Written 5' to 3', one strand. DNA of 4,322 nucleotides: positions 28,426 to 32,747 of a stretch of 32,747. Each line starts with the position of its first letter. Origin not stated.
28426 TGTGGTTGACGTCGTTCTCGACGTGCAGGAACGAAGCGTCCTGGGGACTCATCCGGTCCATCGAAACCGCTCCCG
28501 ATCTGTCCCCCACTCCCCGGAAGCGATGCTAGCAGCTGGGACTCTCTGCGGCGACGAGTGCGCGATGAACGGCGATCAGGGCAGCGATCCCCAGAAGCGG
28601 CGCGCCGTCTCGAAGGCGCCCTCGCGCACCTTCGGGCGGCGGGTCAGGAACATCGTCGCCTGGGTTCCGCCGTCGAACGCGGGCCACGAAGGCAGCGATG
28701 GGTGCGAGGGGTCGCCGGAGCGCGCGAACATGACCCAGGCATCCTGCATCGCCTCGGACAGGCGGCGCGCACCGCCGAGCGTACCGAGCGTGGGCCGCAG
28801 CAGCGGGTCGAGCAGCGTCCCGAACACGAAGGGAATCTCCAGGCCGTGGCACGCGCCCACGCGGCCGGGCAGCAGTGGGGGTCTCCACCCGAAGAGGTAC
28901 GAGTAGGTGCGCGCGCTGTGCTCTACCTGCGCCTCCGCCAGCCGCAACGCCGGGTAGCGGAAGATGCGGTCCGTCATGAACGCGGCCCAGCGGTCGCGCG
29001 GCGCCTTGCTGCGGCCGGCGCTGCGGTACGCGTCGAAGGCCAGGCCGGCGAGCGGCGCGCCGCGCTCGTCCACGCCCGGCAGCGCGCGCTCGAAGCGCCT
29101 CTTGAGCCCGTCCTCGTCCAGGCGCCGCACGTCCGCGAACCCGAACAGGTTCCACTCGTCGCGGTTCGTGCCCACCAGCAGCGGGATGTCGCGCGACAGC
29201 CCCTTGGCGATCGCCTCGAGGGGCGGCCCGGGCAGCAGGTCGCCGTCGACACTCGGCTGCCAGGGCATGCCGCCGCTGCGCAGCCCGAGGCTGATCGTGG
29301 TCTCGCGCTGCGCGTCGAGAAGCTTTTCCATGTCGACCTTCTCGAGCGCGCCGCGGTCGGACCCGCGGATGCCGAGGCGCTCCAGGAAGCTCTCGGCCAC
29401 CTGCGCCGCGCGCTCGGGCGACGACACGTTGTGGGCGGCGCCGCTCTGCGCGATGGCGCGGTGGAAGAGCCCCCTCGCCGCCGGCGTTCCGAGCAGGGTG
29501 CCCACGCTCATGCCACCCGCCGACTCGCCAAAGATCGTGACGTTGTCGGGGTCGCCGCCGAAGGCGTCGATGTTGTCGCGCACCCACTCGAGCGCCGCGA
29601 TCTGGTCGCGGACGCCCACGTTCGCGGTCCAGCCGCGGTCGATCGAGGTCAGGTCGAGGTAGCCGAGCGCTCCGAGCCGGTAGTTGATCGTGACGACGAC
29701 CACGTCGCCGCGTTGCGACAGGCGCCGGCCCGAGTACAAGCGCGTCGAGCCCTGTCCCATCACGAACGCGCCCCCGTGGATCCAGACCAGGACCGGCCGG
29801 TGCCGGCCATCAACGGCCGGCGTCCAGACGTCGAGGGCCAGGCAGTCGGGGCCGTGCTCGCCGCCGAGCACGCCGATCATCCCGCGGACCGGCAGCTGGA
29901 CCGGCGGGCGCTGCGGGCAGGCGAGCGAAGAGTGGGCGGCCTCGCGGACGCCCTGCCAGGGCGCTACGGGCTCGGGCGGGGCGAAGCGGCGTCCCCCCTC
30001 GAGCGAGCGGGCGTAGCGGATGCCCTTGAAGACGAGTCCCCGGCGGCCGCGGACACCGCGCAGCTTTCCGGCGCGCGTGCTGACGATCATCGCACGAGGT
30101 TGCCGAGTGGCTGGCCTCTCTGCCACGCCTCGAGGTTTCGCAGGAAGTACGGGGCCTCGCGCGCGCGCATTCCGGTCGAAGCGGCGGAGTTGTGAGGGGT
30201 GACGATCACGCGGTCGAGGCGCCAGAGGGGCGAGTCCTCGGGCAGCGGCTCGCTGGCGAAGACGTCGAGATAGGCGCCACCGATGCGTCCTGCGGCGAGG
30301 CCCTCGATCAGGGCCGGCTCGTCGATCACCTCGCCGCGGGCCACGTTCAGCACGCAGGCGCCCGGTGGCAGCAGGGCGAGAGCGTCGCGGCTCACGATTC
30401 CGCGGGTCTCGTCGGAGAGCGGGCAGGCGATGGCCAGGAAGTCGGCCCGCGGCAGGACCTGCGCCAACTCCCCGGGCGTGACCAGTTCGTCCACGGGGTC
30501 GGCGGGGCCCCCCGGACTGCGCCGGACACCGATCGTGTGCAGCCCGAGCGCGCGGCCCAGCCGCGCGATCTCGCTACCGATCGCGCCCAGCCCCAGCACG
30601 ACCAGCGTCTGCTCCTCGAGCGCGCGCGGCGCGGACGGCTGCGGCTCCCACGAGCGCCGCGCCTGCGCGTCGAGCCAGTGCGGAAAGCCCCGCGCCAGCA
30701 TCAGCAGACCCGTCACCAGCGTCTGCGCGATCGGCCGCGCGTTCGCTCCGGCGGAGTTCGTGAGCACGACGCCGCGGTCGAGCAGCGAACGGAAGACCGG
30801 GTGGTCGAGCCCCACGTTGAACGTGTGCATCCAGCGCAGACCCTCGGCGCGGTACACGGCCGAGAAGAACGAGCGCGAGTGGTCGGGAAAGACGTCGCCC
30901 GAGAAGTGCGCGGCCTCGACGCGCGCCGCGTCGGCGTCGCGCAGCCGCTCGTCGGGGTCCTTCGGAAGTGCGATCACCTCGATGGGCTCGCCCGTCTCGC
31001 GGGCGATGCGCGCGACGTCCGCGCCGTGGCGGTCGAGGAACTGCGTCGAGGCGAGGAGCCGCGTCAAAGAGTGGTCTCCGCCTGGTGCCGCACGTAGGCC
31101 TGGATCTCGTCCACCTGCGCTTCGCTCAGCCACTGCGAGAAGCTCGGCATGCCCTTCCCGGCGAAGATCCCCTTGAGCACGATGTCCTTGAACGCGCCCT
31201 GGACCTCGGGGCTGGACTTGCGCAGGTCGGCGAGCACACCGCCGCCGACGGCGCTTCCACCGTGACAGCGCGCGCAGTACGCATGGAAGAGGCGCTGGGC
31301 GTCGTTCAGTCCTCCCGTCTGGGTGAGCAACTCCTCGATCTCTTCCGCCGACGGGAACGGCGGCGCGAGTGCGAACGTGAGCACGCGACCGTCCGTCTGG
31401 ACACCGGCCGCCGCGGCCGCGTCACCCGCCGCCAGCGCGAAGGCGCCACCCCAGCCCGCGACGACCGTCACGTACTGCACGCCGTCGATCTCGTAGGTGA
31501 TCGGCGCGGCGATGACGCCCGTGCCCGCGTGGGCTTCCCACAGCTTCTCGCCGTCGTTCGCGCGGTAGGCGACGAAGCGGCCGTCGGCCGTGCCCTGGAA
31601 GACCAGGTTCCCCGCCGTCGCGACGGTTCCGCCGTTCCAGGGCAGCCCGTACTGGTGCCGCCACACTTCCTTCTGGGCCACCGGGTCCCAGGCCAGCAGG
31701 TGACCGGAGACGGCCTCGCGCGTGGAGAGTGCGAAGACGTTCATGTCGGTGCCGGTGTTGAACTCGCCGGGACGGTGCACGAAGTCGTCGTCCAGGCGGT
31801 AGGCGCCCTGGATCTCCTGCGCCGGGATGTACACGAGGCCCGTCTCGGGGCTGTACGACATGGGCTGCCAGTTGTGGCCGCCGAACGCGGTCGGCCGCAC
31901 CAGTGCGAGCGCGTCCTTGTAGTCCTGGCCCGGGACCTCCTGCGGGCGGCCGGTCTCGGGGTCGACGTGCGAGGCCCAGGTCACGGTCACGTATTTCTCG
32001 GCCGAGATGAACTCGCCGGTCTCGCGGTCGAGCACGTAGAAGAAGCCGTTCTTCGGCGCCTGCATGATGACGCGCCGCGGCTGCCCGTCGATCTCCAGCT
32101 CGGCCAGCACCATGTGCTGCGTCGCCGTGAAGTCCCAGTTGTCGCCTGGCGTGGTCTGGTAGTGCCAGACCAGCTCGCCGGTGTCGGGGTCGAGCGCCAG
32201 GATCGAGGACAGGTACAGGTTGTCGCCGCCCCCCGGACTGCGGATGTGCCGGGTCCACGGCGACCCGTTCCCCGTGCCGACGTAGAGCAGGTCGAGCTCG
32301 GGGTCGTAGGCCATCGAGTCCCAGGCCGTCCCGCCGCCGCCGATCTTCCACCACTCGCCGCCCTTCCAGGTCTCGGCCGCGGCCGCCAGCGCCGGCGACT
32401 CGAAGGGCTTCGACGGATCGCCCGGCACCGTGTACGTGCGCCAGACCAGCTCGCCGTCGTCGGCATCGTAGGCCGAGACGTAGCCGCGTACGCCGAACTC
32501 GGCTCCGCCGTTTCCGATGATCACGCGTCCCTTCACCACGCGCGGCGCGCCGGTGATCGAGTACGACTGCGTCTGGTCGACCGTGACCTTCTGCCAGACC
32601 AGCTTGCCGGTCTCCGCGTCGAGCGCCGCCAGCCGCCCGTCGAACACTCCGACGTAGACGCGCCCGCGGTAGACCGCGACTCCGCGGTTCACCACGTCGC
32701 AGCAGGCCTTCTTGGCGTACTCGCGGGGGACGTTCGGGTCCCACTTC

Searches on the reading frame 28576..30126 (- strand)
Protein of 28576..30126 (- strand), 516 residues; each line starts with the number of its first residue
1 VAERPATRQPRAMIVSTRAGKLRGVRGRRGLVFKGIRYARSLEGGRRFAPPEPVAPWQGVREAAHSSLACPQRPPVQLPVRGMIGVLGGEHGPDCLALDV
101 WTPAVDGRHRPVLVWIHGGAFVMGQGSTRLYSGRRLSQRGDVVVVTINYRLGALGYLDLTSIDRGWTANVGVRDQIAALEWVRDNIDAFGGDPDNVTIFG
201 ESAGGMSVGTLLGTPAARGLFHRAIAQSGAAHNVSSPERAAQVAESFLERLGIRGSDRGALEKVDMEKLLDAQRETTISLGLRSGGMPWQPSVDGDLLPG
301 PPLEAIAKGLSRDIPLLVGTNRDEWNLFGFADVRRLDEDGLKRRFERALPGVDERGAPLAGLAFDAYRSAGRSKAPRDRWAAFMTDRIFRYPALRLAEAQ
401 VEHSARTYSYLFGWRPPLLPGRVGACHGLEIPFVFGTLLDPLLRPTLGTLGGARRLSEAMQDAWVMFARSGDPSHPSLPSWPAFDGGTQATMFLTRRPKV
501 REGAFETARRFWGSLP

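Call 37: search_protein_families(library=pfam, proteins=[window:28576-30126:-], max_evalue=0.0001)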
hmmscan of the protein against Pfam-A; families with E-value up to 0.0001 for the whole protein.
window:28576-30126:- (516 aa): 4 families
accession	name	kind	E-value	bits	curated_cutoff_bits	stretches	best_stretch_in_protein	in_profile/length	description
PF00135.34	COesterase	-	1.6e-107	361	27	1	13-512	3-515/515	Carboxylesterase family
PF20434.5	BD-FAE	-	2.3e-13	50.6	26.8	1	98-218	1-112/215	BD-FAE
PF07859.19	Abhydrolase_3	-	2.4e-12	47.5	25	1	113-206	1-83/210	alpha/beta hydrolase fold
PF00326.27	Peptidase_S9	-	6e-07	29.6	22.6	1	141-234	14-102/213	Prolyl oligopeptidase family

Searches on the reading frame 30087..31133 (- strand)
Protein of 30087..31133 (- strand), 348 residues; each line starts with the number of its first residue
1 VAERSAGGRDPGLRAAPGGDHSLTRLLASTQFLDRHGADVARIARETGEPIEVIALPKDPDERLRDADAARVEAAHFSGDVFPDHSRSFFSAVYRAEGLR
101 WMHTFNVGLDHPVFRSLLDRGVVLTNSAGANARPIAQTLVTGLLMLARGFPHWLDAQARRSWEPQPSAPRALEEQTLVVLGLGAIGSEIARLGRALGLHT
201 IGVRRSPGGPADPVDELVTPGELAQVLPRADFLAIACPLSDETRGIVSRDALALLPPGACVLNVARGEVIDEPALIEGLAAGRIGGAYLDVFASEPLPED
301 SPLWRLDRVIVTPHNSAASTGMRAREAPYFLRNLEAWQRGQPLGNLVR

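Call 37: search_protein_families(library=pfam, proteins=[window:30087-31133:-], max_evalue=0.0001)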
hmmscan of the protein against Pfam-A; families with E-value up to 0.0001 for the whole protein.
window:30087-31133:- (348 aa): 1 family
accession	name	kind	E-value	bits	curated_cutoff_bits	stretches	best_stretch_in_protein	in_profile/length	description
PF02826.25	2-Hacid_dh_C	-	5.5e-49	166.4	25.1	1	142-315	3-177/178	D-isomer specific 2-hydroxyacid dehydrogenase, NAD binding domain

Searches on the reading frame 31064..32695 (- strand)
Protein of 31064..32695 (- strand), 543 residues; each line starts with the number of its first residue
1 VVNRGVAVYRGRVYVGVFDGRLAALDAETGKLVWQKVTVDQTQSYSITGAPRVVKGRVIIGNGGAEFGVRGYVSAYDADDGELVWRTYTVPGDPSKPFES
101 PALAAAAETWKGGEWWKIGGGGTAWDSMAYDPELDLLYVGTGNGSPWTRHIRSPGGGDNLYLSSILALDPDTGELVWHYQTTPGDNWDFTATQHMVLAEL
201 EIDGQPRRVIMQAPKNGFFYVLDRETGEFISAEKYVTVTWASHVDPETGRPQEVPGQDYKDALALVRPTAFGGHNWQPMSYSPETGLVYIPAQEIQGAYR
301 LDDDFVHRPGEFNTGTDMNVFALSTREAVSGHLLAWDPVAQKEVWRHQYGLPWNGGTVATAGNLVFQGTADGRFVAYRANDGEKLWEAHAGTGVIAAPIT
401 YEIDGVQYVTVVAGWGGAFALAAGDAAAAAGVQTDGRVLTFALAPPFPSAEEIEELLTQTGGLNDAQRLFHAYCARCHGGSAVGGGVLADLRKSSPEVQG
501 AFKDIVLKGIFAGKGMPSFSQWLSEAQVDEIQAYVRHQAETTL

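Call 37: search_protein_families(library=pfam, proteins=[window:31064-32695:-], max_evalue=0.0001)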
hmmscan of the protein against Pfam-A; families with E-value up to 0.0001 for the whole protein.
window:31064-32695:- (543 aa): 5 families
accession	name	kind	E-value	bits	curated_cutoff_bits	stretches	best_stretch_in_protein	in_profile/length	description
PF01011.28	PQQ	-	9.1e-56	190.2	26.7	2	4-231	99-336/595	Glucose/ethanol/alcohol dehydrogenase, beta-propeller domain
PF13360.13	PQQ_2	-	3.5e-20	73.1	27.6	2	4-181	27-146/233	Outer membrane protein assembly factor BamB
PF13570.13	Beta-prop_ACSF4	-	1.8e-12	47.7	133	0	11-103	62-141/329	Beta-alanine-activating enzyme, beta-propeller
PF13442.11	Cytochrome_CBB3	-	9.7e-11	42.3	27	1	464-535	4-68/68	Cytochrome C oxidase, cbb3-type, subunit III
PF25293.1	Beta-prop_EMC1_N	-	6.7e-05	23.1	34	0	12-90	33-104/219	EMC1 N-terminal beta-propeller domain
